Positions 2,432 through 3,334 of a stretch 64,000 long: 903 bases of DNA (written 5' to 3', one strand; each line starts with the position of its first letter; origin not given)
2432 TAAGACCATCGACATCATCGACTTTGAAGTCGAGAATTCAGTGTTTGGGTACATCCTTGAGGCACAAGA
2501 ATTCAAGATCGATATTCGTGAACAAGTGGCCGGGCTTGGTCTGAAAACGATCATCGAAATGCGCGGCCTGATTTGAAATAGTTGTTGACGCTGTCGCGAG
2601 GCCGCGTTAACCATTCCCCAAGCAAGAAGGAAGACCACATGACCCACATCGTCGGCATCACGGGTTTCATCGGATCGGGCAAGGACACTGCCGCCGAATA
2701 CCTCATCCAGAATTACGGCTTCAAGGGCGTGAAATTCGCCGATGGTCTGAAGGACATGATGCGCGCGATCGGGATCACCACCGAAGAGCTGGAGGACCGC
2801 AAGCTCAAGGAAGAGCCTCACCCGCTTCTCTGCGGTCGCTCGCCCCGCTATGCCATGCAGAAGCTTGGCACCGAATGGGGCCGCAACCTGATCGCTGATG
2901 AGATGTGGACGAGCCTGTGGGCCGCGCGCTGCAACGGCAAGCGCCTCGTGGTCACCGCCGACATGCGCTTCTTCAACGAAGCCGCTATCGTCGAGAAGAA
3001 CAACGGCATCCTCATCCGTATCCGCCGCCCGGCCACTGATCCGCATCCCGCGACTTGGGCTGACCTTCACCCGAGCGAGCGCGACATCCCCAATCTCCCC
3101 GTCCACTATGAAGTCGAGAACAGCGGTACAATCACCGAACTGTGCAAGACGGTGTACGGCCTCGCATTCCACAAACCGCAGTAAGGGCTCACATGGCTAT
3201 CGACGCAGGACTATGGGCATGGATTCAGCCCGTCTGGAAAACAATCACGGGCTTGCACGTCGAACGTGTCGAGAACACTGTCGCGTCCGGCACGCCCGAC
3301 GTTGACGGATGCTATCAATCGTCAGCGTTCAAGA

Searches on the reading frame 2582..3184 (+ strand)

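Call 101: search_protein_families(library=pfam, proteins=[window:2582-3184:+], max_evalue=0.05)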
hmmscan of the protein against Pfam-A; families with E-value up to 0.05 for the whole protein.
window:2582-3184:+ (200 aa): 5 families
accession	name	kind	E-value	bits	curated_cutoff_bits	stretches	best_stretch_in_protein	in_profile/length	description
PF21448.3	DNMK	-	1.5e-09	38.2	27.1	2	89-188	131-230/232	Deoxynucleotide monophosphate kinase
PF13207.12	AAA_17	-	0.00072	20.3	27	1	28-81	2-55/136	AAA domain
PF01121.26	CoaE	-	0.0054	16.9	27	1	23-48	2-26/180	Dephospho-CoA kinase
PF13238.12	AAA_18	-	0.0074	17.2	29.4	1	24-58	1-34/128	AAA domain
PF03308.22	MeaB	-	0.028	13.8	23.1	1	21-52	33-64/273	Methylmalonyl Co-A mutase-associated GTPase MeaB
